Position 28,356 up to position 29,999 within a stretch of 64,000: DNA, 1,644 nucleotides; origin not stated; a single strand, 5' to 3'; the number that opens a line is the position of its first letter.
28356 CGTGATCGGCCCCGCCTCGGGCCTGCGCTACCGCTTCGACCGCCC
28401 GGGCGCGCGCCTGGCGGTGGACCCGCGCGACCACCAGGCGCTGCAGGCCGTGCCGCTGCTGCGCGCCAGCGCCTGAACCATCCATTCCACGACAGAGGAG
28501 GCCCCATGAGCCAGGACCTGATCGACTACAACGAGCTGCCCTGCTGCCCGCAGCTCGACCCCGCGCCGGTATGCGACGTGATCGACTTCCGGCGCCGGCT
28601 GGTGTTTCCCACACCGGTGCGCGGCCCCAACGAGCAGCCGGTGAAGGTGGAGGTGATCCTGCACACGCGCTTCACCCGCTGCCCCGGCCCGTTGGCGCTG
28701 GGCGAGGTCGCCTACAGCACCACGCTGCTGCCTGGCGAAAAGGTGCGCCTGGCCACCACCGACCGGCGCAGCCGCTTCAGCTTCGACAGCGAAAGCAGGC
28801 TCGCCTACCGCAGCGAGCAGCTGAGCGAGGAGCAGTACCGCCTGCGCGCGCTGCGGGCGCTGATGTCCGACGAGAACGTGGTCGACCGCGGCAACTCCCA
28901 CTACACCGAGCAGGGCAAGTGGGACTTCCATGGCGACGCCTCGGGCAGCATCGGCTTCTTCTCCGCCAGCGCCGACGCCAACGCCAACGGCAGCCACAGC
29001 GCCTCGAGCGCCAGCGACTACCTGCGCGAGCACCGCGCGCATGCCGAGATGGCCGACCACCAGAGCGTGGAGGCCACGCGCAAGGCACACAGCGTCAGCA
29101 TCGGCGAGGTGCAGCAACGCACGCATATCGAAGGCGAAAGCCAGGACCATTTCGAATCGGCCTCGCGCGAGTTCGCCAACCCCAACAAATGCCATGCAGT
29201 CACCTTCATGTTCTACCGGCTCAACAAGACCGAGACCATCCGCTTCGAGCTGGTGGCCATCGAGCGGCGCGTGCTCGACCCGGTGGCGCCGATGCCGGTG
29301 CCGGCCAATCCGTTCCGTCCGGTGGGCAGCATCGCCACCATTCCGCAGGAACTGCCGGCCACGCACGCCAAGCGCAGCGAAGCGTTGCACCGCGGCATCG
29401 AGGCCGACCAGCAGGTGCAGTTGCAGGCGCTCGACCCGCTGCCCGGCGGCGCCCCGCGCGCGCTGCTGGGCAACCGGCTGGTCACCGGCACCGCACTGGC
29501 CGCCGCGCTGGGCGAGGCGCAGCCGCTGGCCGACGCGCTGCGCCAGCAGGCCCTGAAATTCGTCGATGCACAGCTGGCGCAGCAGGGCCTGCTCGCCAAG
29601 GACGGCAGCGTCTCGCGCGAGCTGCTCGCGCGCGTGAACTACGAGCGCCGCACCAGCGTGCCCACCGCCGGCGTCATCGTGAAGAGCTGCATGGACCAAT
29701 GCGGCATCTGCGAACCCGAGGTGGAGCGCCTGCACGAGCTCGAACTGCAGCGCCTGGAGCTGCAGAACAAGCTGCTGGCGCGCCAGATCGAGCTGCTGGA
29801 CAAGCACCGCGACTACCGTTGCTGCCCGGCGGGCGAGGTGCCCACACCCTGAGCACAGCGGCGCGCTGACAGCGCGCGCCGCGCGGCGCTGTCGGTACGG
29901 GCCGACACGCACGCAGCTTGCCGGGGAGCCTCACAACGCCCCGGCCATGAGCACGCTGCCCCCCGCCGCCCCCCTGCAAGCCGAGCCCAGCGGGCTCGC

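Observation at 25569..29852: Tightly coupled four-gene operon with no recognisable function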

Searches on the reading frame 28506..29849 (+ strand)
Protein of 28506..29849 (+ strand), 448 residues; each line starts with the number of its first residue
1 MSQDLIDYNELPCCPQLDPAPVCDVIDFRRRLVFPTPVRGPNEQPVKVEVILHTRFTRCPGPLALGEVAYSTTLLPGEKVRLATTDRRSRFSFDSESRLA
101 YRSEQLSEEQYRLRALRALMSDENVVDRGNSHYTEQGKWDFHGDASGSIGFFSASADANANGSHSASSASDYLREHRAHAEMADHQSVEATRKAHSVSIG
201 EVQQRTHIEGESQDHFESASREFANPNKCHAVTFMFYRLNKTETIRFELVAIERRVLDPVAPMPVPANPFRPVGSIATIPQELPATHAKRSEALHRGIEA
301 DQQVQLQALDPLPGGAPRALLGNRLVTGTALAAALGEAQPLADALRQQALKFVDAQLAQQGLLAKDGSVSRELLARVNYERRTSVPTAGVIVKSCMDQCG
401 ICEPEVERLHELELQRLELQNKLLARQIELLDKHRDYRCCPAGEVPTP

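Call 6: search_protein_families(library=pfam, proteins=[window:28506-29849:+], max_evalue=1)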
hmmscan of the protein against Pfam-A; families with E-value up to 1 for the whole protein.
window:28506-29849:+ (448 aa): 3 families
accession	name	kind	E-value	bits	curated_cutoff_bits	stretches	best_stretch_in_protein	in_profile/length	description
PF21843.2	DUF6902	-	0.019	14.4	27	1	161-231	99-168/351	Domain of unknown function (DUF6902)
PF12254.13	DNA_pol_alpha_N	-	0.078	13.6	26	1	104-138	28-62/66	DNA polymerase alpha subunit p180 N terminal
PF18751.7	Ploopntkinase3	-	0.15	12.1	27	1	179-220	115-156/187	P-loop Nucleotide Kinase3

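Call 7: search_protein_families(library=ncbifam, proteins=[window:28506-29849:+], max_evalue=1)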
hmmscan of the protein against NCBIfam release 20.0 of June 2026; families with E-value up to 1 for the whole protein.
window:28506-29849:+ (448 aa): 0 families

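Call 8: search_protein_families(library=padloc, proteins=[window:28506-29849:+], max_evalue=1)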
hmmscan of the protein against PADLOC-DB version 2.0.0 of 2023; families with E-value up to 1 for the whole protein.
window:28506-29849:+ (448 aa): 0 families

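Call 10: find_homologous_proteins(query=window:28506-29849:+)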
Query window:28506-29849:+ (448 aa): 1700 proteins with E <= 0.001 among 8000 candidates; the best 120 are listed.
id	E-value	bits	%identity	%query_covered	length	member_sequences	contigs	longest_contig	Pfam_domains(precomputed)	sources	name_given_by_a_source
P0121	0.0e+0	1009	100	100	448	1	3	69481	-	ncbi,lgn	ncbi:MAG: hypothetical protein AB1430_08435 [Pseudomonadota bacterium]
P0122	1.0e-262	890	87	99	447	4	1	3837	-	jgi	jgi:hypothetical protein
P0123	1.8e-253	859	84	100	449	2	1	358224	-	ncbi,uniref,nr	ncbi:hypothetical protein [Ideonella sp. BN130291]|uniref:hypothetical protein n=1 Tax=Ideonella sp.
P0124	3.2e-250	849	84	99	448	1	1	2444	-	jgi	-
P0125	2.1e-241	819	81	100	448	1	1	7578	-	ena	-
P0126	1.1e-237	807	79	99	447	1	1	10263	-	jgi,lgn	jgi:hypothetical protein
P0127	3.6e-237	806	79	99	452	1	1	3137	-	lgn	-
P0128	5.1e-226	769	76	100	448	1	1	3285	-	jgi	jgi:hypothetical protein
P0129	6.1e-220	749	74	99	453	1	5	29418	-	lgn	-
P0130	7.2e-220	749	74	99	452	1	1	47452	-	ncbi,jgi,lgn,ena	jgi:hypothetical protein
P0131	3.4e-219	746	74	100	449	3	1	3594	-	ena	-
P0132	1.1e-218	745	75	100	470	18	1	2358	-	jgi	-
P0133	1.8e-218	744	73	100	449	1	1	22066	-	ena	-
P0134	3.7e-218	743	73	99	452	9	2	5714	-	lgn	-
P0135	8.5e-218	742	73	99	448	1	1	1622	-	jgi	jgi:hypothetical protein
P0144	2.7e-215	733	73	98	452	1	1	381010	-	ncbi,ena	-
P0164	1.4e-212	725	72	99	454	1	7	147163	-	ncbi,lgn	-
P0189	3.9e-203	693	69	99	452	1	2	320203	-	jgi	jgi:hypothetical protein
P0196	4.6e-200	683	68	99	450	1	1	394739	-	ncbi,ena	-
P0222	6.6e-195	666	68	98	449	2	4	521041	-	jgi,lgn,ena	-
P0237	5.4e-193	660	66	99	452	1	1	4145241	-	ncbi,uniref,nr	ncbi:hypothetical protein LARV_00883 [Longilinea arvoryzae]|uniref:Uncharacterized protein n=1 Tax=L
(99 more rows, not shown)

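Call 12: find_encoding_contigs(protein=P0237, flank=10000, max_places=3)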
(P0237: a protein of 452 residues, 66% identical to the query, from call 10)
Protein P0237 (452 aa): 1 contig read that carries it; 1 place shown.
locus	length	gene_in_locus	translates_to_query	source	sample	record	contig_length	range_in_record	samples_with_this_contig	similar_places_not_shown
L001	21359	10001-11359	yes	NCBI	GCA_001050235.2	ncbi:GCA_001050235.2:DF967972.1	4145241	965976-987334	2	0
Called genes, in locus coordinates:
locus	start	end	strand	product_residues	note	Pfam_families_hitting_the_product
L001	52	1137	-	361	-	PF00730:HhH-GPD, PF00633:HHH, PF00293:NUDIX, PF14815:NUDIX_4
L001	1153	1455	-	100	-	-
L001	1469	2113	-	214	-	PF13483:Lactamase_B_3, PF12706:Lactamase_B_2 (weak)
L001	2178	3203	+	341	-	PF00962:A_deaminase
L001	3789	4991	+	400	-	PF00009:GTP_EFTU, PF03144:GTP_EFTU_D2, PF03143:GTP_EFTU_D3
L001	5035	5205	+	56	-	PF00471:Ribosomal_L33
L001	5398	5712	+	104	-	PF00584:SecE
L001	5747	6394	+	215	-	PF02357:NusG, PF00467:KOW (weak)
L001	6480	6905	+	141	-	PF03946:Ribosomal_L11_N, PF00298:Ribosomal_L11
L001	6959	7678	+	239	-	PF00687:Ribosomal_L1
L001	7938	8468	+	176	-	PF00466:Ribosomal_L10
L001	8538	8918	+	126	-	PF16320:Ribosomal_L12_N, PF00542:Ribosomal_L12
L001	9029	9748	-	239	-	PF01726:LexA_DNA_bind, PF00717:Peptidase_S24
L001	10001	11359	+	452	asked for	-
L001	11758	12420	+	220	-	-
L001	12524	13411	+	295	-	PF00941:FAD_binding_5, PF03450:CO_deh_flav_C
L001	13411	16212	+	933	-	PF00111:Fer2, PF01799:Fer2_2, PF01315:Ald_Xan_dh_C, PF02738:MoCoBD_1, PF20256:MoCoBD_2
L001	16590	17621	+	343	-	PF00356:LacI, PF00532:Peripla_BP_1, PF13407:Peripla_BP_4, PF13377:Peripla_BP_3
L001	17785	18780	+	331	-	PF02653:BPD_transp_2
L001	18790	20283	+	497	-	PF00005:ABC_tran, PF13304:AAA_21 (faint), PF00005:ABC_tran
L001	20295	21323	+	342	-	PF02653:BPD_transp_2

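Call 13: find_encoding_contigs(protein=P0123, flank=10000, max_places=3)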
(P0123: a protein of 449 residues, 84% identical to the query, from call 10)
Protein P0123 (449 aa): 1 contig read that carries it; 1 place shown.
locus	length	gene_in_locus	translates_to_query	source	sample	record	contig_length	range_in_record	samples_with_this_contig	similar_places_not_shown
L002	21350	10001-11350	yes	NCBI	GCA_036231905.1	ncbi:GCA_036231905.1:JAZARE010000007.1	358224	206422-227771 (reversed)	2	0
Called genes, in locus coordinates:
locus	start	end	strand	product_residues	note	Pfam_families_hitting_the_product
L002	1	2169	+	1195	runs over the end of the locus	PF12698:ABC2_membrane_3 (faint), PF01433:Peptidase_M1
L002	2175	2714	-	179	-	PF11937:DUF3455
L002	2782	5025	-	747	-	PF00515:TPR_1 (faint), PF13181:TPR_8 (faint), PF13374:TPR_10 (faint), PF13424:TPR_12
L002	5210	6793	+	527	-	PF03415:Peptidase_C11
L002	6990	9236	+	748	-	-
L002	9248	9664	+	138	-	-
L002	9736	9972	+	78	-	-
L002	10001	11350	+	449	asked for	-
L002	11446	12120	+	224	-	PF07589:PEP_exosort_dom (weak)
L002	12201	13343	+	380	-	PF00989:PAS, PF08448:PAS_4 (weak), PF13426:PAS_9, PF00512:HisKA, PF02518:HATPase_c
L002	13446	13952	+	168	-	-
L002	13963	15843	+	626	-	PF07696:7TMR-DISMED2, PF07695:7TMR-DISM_7TM, PF00990:GGDEF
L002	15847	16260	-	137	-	PF03061:4HBT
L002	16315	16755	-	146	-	PF04972:BON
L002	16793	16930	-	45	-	-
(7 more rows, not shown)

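Call 16: find_related_loci(query=A1, collection=genome_contigs, flank=10000)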
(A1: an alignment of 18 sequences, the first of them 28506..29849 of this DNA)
Query A1 (448 aa) in genome_contigs; peptide patterns used: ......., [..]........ (x = any residue, [..] = any of these).
372 stretches matched a pattern; 335 encode a relative of the query (tblastn E <= 1e-3); the best 80 are kept; 80 distinct loci.
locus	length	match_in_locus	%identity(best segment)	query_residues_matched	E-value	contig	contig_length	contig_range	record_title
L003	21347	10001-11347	84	1-448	0e+0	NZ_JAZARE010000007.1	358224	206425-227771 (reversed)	Ideonella sp. BN130291 contig7, whole genome shotgun sequence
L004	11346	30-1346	73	5-444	0e+0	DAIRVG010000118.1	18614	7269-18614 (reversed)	MAG TPA_asm: Vicinamibacterales bacterium isolate CTOTU25967 NODE_732_length_18614_cov_10.294736, whole genome shotgun s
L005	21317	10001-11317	72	5-444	0e+0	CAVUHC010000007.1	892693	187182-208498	MAG: uncultured Acidobacteriota bacterium isolate MFD02242.bin.2.68 genome assembly, contig: contig_46, whole genome sho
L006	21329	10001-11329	72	2-447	0e+0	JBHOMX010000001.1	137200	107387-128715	MAG: Candidatus Brachytrichaceae bacterium NZ_4S206 k127_3317656, whole genome shotgun sequence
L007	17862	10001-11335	72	2-443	0e+0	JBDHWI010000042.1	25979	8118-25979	MAG: Thermoflexales bacterium isolate AS-MESO-OLR.109 NODE_5482_length_25979_cov_19.162574, whole genome shotgun sequenc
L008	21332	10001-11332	72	2-442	0e+0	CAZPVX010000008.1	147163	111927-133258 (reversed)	MAG TPA_asm: uncultured Anaerolineae bacterium isolate SRP263991_co5_64 genome assembly, contig: NODE_225_length_147163_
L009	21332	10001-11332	71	2-447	0e+0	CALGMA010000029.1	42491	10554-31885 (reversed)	MAG: uncultured Anaerolineae bacterium isolate N1_Bin_Bin_113_sub_1 genome assembly, contig: c_000000910603, whole genom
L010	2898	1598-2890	73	1-433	0e+0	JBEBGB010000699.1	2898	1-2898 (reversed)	MAG: Vicinamibacterales bacterium isolate ASF_11 NODE_37915_length_2898_cov_15.126116, whole genome shotgun sequence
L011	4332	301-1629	69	1-446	0e+0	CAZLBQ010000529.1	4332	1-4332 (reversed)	MAG TPA_asm: uncultured Anaerolineales bacterium isolate binchicken_co60_4 genome assembly, contig: NODE_30811_length_43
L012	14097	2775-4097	69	2-444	0e+0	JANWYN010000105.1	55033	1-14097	MAG: Candidatus Roseilinea sp. isolate SKYG71 k141_146822, whole genome shotgun sequence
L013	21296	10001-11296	71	5-436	0e+0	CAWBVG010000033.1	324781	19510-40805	MAG: uncultured Acidobacteriota bacterium isolate MFD03975.bin.2.173 genome assembly, contig: contig_44004, whole genome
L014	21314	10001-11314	68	2-441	0e+0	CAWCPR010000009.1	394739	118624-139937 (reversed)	MAG: uncultured Chloroflexia bacterium isolate MFD04944.bin.2.27 genome assembly, contig: contig_51112, whole genome sho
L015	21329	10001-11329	68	5-444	0e+0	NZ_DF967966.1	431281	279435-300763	Anaerolinea thermolimosa strain IMO-1, whole genome shotgun sequence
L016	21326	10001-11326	67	4-444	0e+0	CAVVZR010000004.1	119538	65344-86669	MAG: uncultured Chloroflexia bacterium isolate MFD05442.bin.2.301 genome assembly, contig: contig_34587, whole genome sh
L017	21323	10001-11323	66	5-447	0e+0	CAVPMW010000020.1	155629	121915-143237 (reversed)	MAG: uncultured Chloroflexia bacterium isolate MFD10007.bin.2.126 genome assembly, contig: contig_67534, whole genome sh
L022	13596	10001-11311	64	5-443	0e+0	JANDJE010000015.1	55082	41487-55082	MAG: Nitrospira sp. isolate SRBZ-2_Bin184 NODE_15_length_55082_cov_3.911190, whole genome shotgun sequence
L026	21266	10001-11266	64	11-444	0e+0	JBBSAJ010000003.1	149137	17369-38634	MAG: Actinomycetes bacterium isolate La6_maxbin2.348 La6_maxbin2.348_K_3520995_L_149137_cov_36.7135, whole genome shotgu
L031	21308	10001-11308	60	5-447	1e-175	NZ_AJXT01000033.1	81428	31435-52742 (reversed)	Rhodanobacter spathiphylli B39 contig033, whole genome shotgun sequence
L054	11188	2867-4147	51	11-447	1e-135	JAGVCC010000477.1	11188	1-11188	MAG: Chitinophagales bacterium isolate WC_3 c_000000090307, whole genome shotgun sequence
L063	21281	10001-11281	51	9-441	8e-134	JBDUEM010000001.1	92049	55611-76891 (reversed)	MAG: Bryobacteraceae bacterium isolate cluster4_bin.95 NODE_127_length_92049_cov_7.968020, whole genome shotgun sequence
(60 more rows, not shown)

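Call 23: predict_structure(alignment_id=A1)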
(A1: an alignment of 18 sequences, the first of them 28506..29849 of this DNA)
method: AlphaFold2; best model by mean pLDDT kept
length: 448 residues; sequences in the alignment: 18
mean_pLDDT: 59.5   pTM: 0.50
mean pLDDT of the five models: 59.5, 52.8, 52.2, 51.6, 49.2
residues with pLDDT >= 90: 4; 70-90: 156; 50-70: 128; < 50: 160
segments of 3 or more residues with pLDDT < 50: 1-20, 92-106, 122-167, 197-200, 261-286, 304-337, 398-400, 438-445
pLDDT, mean of each block of 10 residues (from residue 1): 36 40 70 71 73 79 69 75 58 41 49 62 39 37 26 27 40 74 77 57 58 63 70 71 85 74 40 35 50 55 47 41 35 43 82 85 84 88 71 54 68 86 86 59 44
secondary structure, 60 per line:
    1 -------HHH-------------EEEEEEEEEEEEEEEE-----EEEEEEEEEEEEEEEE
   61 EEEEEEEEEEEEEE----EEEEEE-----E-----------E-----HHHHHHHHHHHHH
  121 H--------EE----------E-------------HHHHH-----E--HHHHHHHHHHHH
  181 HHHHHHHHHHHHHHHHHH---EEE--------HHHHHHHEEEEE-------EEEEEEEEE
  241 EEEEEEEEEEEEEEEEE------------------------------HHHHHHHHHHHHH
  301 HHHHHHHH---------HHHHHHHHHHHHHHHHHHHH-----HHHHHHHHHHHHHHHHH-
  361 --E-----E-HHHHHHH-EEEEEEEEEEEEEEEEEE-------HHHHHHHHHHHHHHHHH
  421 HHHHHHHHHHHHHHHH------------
elements in order: E24-39 E45-74 E79-84 H108-121 H156-160 H169-198 E202-204 H213-219 E220-224 E232-257 H288-308 H318-337 H343-359 H371-377 E379-396 H404-436

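Call 26: search_solved_structures(query=A1, max_evalue=10, show_alignments=2)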
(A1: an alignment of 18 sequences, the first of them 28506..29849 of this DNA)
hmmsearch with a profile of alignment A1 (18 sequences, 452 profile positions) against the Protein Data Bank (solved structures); distinct sequences matched with E-value up to 10: 1.
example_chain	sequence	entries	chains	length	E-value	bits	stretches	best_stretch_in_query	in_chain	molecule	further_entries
4v6w_CX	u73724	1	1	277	2.1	10.5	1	280-388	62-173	60S ribosomal protein L23A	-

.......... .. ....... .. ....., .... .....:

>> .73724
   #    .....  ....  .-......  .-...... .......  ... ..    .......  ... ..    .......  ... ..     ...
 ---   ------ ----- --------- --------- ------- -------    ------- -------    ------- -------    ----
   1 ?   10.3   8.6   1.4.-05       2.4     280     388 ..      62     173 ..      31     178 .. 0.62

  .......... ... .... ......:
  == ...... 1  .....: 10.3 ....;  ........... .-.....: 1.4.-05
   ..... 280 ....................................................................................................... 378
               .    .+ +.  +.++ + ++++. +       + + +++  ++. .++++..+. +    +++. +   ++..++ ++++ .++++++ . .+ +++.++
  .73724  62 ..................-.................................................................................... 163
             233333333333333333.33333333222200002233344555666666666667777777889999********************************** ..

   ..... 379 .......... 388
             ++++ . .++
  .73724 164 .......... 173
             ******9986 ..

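Call 27: fold_search(model_id=the predicted structure, library=pdb)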
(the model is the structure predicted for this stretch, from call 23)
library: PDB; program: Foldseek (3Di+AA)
matches with E <= 10: 67; with E <= 0.001: 0
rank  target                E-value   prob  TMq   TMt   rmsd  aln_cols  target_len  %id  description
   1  9clt_A                2.2e-01  0.01  0.05  0.03  36.8       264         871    9  Transferrin Binding Protein A in complex with transferrin binding protein B and transferrin (iron bound to N lobe only (released 2026-03-11)
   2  7y78_A                2.9e-01  0.08  0.11  0.13  19.2       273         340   10  Crystal structure of Cry78Aa (released 2022-08-31)
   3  8bad_A                3.9e-01  0.07  0.10  0.12  20.5       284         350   10  Tpp80Aa1 (released 2022-12-14)
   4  4jp0                  3.9e-01  0.06  0.08  0.09  19.9       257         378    9  Crystal structure of Cry35Ab1 (released 2014-04-23)
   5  7y79_B                7.2e-01  0.01  0.07  0.12  23.1       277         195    6  Crystal structure of Cry78Aa (released 2022-08-31)
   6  3pgs_B                8.5e-01  0.01  0.05  0.05  27.4       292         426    4  Phe3Gly mutant of EcFadL (released 2011-05-25)
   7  7y79_A                9.0e-01  0.04  0.08  0.18  22.4       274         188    7  Crystal structure of Cry78Aa (released 2022-08-31)
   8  8bad_B                9.5e-01  0.04  0.09  0.11  21.8       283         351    9  Tpp80Aa1 (released 2022-12-14)
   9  3v89_A                1.1e+00  0.01  0.05  0.03  38.2       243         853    9  The crystal structure of transferrin binding protein A (TbpA) from Neisseria meningitidis serogroup B in complex with  (released 2012-02-15)
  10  5foz_A                1.3e+00  0.04  0.11  0.12  21.3       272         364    9  De novo structure of the binary mosquito larvicide BinAB at pH 10 (released 2016-10-05)
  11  2r4n_A                1.5e+00  0.01  0.05  0.05  29.0       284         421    6  Crystal structure of the long-chain fatty acid transporter FadL mutant N33A (released 2008-09-16)
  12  3v8x_A                1.5e+00  0.00  0.05  0.03  31.2       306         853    8  The crystal structure of transferrin binding protein A (TbpA) from Neisserial meningitidis serogroup B in complex with (released 2012-02-29)
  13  7y78_B                1.6e+00  0.02  0.09  0.11  22.9       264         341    7  Crystal structure of Cry78Aa (released 2022-08-31)
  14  7y78_D                1.7e+00  0.04  0.10  0.13  19.7       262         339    8  Crystal structure of Cry78Aa (released 2022-08-31)
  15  7nyc_E                1.7e+00  0.01  0.06  0.05  26.1       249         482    6  cryoEM structure of 3C9-sMAC (released 2021-10-06)
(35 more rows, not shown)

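Call 33: find_related_loci(query=A1, collection=viral_contigs, flank=10000)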
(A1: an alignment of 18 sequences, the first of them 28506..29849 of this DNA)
Query A1 (448 aa) in viral_contigs; peptide patterns used: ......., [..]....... (x = any residue, [..] = any of these).
15 stretches matched a pattern, but none encodes a relative of the query by tblastn (E <= 1e-3).

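Call 34: search_dna_similar(query=window:28506-29849:+, collection=plasmids, mode=protein, max_rows=20)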
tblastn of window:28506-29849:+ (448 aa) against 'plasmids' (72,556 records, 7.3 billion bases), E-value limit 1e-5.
No match.

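Call 35: search_dna_similar(query=window:28506-29849:+, collection=phages, mode=protein, max_rows=20)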
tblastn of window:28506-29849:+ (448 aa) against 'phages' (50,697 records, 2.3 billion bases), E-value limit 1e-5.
No match.
